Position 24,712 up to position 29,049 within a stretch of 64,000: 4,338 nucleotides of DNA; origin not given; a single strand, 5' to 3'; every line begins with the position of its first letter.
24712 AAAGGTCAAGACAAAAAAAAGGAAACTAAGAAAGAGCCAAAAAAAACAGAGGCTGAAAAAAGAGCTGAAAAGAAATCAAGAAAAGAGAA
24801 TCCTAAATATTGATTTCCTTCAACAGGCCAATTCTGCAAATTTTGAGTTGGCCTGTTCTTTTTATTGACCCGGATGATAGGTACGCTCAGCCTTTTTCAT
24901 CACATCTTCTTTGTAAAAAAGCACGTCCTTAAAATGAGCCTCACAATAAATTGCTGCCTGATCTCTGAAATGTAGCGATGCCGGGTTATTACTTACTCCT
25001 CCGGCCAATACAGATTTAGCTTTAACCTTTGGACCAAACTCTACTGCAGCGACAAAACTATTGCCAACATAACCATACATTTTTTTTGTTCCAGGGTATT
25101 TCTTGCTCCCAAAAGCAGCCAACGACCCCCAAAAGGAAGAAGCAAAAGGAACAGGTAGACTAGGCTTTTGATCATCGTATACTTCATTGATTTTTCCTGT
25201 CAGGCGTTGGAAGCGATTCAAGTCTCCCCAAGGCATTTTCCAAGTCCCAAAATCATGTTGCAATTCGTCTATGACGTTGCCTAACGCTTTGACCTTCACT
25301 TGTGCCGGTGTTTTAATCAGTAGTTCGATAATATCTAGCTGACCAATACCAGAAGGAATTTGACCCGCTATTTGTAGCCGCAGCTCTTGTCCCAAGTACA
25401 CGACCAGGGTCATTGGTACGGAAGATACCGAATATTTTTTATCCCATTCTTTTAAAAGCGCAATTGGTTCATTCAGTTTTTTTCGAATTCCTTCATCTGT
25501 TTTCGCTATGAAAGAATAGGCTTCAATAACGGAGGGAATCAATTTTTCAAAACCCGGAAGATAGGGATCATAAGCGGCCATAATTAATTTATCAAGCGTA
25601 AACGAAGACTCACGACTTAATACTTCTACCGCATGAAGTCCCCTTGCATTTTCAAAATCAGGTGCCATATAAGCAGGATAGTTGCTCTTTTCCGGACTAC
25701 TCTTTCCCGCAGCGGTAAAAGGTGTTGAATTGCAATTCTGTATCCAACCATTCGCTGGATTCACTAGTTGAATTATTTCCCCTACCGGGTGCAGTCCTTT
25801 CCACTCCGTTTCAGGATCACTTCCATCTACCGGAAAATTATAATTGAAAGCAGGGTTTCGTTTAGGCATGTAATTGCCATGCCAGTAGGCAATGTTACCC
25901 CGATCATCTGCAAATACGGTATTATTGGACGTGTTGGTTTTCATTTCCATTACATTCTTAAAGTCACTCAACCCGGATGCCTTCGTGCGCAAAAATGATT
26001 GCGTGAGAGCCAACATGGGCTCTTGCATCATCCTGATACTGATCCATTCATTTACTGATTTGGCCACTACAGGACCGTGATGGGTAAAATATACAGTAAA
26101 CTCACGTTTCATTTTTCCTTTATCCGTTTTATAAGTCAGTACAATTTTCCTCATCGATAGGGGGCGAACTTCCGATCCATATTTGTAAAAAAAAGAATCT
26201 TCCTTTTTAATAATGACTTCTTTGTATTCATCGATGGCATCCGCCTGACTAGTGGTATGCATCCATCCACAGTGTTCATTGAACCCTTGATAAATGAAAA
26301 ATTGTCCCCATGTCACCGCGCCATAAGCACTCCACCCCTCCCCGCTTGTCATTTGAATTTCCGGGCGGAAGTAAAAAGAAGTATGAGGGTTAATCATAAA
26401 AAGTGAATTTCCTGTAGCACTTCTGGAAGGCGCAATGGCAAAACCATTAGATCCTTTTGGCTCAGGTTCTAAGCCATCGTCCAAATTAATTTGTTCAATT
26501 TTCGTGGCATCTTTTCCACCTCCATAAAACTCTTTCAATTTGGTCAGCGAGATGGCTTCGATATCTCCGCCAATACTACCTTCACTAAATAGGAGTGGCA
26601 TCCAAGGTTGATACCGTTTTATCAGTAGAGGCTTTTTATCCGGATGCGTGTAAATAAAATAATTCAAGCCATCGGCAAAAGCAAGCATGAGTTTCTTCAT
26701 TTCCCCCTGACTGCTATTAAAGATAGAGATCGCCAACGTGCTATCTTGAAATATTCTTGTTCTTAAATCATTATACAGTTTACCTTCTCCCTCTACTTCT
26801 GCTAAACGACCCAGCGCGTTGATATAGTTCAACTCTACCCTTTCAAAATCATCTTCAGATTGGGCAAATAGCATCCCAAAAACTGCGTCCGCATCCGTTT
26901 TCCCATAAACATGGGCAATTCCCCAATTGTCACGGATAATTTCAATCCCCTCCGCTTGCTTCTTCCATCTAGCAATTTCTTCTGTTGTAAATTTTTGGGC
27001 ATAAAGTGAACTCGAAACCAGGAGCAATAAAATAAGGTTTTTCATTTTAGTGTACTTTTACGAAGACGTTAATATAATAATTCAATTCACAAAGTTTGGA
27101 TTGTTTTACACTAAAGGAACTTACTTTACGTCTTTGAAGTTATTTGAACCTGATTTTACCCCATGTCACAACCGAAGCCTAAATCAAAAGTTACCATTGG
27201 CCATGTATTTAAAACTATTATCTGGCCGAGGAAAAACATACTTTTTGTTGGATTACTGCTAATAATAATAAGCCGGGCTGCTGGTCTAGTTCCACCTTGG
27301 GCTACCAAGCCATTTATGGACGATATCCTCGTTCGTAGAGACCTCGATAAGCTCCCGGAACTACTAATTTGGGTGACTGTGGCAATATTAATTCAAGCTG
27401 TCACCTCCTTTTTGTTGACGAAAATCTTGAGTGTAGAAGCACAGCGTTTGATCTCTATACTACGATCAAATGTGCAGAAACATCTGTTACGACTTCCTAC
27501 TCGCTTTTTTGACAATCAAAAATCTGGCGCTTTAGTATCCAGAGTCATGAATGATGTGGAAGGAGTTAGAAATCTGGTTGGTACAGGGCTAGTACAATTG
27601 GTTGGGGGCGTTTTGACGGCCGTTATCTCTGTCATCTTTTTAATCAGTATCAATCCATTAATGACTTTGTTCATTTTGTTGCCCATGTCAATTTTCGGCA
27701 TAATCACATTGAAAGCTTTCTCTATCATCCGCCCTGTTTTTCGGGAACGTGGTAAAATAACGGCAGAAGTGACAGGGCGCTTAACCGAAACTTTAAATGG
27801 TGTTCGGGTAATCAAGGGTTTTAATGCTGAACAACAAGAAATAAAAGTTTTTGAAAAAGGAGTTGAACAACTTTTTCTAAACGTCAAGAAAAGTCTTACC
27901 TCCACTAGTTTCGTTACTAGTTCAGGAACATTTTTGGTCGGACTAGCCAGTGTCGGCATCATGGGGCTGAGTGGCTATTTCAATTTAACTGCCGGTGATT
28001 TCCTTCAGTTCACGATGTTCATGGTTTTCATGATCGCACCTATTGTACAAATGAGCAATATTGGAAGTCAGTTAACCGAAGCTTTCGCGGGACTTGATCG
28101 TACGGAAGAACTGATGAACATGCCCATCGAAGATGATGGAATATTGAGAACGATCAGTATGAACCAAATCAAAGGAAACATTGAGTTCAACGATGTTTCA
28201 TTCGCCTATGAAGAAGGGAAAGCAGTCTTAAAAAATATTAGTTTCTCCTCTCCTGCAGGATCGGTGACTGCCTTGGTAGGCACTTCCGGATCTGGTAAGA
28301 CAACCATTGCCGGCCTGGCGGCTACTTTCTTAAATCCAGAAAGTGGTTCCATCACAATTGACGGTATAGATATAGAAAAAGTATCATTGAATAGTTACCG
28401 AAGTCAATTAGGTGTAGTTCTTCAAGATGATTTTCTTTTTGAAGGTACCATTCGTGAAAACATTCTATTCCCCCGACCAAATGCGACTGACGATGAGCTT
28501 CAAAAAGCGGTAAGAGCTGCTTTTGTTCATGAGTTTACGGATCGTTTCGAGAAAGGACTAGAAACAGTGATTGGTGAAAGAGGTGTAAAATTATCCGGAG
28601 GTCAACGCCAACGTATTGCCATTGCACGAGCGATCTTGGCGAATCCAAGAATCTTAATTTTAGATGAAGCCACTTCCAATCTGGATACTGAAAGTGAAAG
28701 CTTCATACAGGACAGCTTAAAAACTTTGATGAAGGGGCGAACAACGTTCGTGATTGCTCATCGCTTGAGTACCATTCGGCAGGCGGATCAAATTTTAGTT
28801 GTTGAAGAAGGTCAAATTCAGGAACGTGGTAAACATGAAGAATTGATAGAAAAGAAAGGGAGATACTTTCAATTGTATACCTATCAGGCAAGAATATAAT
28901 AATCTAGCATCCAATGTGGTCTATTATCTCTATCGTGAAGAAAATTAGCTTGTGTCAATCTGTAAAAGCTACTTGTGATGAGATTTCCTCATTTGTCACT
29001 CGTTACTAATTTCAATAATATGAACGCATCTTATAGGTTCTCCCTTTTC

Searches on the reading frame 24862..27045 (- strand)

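Call 7: search_protein_families(library=pfam, proteins=[window:24862-27045:-])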
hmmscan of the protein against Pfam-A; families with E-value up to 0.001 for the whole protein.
window:24862-27045:- (727 aa): 1 family
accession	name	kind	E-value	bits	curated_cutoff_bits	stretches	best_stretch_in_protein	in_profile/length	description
PF01804.23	Penicil_amidase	-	8.3e-109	365.9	21.3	1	34-715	2-673/675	Penicillin amidase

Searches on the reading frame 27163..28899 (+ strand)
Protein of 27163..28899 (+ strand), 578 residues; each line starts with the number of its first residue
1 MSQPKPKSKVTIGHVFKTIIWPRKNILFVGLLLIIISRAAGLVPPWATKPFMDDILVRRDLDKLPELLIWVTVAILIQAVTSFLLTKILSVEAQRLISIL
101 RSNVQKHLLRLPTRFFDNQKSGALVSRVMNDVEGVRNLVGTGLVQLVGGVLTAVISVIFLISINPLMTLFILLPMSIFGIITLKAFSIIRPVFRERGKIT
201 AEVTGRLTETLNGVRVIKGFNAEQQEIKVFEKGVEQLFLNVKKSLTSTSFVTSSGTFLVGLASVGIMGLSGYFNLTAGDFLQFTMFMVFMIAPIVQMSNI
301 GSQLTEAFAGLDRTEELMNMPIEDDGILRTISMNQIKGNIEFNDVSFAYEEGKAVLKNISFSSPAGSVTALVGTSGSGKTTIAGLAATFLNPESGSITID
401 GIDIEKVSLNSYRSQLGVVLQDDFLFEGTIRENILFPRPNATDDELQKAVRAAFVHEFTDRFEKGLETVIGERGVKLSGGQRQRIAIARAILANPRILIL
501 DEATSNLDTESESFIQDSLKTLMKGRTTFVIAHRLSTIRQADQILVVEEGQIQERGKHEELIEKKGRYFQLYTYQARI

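Call 7: search_protein_families(library=pfam, proteins=[window:27163-28899:+])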
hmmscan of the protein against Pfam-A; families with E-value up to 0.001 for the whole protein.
window:27163-28899:+ (578 aa): 3 families
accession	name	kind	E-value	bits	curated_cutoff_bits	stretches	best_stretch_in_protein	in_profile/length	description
PF00664.28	ABC_membrane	-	3.1e-40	139.1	28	1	27-293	1-273/274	ABC transporter transmembrane region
PF00005.33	ABC_tran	-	3e-32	112.5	25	1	356-505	1-137/137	ABC transporter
PF02463.25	SMC_N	-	1.2e-06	28.5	40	1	421-549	135-213/220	RecF/RecN/SMC N terminal domain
